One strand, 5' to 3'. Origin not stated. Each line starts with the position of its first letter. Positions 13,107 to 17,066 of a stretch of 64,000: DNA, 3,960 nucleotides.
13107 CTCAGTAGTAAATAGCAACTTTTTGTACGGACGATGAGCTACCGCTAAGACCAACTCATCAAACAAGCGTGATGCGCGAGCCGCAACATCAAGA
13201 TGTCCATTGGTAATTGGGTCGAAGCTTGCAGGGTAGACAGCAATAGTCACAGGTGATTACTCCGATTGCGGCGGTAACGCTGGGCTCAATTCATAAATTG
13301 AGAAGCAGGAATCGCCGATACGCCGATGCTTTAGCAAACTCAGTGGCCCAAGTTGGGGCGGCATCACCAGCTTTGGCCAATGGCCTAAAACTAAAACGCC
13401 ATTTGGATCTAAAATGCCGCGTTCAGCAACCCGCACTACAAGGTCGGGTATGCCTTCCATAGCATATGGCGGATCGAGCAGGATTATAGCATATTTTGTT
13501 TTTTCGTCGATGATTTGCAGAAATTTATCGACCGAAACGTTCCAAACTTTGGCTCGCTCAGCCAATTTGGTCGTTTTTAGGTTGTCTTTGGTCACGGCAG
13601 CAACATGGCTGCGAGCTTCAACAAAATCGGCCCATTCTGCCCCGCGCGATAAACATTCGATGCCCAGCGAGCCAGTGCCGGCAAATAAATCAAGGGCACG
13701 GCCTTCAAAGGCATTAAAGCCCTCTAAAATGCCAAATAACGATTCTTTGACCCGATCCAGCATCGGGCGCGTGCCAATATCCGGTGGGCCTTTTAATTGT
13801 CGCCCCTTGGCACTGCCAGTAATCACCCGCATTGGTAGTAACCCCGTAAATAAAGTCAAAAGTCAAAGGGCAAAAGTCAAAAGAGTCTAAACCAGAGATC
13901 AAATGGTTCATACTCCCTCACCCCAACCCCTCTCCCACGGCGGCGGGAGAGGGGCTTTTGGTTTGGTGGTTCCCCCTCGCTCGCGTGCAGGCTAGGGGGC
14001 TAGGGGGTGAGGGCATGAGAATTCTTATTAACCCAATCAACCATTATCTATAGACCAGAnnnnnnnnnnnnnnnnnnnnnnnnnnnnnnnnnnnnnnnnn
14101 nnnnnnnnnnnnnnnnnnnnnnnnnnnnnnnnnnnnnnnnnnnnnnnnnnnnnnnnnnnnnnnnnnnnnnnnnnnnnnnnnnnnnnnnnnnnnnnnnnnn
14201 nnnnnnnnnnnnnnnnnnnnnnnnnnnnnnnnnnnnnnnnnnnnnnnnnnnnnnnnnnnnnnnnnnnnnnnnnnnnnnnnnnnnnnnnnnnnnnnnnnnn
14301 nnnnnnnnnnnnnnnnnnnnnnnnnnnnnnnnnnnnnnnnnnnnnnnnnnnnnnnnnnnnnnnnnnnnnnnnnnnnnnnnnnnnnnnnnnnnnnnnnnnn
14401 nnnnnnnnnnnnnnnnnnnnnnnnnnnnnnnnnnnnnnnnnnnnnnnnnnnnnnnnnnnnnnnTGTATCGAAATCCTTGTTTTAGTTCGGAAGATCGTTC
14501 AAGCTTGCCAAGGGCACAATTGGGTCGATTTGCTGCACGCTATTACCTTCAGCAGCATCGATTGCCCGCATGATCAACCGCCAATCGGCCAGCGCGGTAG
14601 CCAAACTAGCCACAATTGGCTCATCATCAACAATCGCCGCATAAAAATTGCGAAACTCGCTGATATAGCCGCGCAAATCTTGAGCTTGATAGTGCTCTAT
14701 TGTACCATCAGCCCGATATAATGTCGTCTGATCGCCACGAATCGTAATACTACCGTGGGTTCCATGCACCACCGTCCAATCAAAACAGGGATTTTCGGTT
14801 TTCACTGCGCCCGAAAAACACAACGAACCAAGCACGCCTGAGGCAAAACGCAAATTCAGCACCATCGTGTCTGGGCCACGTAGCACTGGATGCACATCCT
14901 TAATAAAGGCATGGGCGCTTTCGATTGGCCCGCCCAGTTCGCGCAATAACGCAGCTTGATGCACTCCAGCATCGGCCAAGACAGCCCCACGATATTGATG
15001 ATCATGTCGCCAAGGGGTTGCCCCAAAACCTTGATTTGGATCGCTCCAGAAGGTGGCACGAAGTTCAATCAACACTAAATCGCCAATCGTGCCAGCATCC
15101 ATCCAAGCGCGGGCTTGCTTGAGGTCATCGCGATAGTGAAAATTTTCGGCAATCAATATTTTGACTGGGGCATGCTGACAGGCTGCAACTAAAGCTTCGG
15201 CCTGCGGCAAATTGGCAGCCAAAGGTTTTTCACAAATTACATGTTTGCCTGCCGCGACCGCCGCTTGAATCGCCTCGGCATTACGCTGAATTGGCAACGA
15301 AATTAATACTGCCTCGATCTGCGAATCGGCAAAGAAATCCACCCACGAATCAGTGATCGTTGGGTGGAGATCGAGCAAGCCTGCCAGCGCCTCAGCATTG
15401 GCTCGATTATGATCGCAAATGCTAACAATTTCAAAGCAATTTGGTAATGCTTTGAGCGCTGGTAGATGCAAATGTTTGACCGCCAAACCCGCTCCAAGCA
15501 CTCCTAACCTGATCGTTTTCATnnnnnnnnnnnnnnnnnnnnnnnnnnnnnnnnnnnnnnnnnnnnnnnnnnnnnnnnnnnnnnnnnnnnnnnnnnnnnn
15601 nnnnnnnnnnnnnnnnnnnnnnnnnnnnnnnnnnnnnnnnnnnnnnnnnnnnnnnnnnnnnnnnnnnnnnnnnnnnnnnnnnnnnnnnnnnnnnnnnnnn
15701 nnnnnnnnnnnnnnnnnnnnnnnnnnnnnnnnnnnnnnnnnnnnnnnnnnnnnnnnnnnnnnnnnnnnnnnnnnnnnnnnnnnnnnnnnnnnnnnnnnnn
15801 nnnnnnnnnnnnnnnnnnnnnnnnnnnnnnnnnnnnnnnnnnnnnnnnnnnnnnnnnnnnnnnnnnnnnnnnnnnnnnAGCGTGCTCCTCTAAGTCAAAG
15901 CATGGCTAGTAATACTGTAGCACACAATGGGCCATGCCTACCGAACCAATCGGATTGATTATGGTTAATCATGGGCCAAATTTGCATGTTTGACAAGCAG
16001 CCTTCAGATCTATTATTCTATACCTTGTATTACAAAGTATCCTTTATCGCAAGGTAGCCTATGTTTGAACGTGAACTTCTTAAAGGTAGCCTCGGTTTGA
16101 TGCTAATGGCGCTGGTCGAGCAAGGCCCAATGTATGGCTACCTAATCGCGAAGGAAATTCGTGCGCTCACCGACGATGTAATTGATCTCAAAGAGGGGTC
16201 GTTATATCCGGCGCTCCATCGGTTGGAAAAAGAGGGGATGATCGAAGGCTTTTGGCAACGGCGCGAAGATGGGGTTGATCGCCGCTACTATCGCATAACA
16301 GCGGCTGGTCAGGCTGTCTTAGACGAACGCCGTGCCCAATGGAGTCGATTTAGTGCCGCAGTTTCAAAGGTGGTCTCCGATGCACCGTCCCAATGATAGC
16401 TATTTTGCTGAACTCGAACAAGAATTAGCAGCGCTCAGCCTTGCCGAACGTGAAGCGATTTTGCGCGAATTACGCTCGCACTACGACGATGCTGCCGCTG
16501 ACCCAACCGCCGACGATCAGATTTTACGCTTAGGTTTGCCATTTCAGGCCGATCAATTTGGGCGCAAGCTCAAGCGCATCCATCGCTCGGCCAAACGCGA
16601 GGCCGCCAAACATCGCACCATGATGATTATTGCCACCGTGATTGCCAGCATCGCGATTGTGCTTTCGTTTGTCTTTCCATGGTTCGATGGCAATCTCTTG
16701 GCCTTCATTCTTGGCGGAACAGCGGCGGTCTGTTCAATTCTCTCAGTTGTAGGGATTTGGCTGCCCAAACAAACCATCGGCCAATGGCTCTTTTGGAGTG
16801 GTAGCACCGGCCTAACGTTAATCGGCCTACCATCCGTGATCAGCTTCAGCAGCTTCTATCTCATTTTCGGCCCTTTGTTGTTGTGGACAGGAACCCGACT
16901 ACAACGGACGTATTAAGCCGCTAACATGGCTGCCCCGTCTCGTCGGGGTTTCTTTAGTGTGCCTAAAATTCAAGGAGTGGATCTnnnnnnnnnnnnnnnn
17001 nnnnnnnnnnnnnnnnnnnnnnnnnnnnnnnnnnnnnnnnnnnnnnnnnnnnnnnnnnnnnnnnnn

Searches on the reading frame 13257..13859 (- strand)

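Call 50: search_protein_families(library=pfam, proteins=[window:13257-13859:-], max_evalue=0.000001)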
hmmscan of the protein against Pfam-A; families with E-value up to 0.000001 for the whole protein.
window:13257-13859:- (200 aa): 1 family
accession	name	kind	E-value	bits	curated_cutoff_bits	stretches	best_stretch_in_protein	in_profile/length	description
PF03602.21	Cons_hypoth95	-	4.4e-41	141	24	1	10-189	1-181/182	Conserved hypothetical protein 95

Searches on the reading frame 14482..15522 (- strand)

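Call 49: search_protein_families(library=pfam, proteins=[window:14482-15522:-], max_evalue=0.000001)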
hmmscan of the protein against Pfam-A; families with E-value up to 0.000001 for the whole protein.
window:14482-15522:- (346 aa): 3 families
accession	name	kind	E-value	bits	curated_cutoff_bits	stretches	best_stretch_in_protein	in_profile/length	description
PF22725.1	GFO_IDH_MocA_C3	-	1.3e-20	74.1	27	1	135-259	2-123/124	GFO/IDH/MocA C-terminal domain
PF01408.29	GFO_IDH_MocA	-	2.5e-20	73.8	24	1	4-122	1-116/120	Oxidoreductase family, NAD-binding Rossmann fold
PF02894.22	GFO_IDH_MocA_C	-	9.5e-11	42.3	22.9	1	142-325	5-211/218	Oxidoreductase family, C-terminal alpha/beta domain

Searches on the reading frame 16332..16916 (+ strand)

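Call 49: search_protein_families(library=pfam, proteins=[window:16332-16916:+], max_evalue=0.000001)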
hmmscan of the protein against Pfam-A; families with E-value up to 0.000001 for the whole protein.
window:16332-16916:+ (194 aa): 1 family
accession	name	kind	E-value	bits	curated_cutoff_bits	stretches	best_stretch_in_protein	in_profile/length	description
PF22564.2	HAAS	-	6.3e-08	33.3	27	1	24-66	2-44/55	HAAS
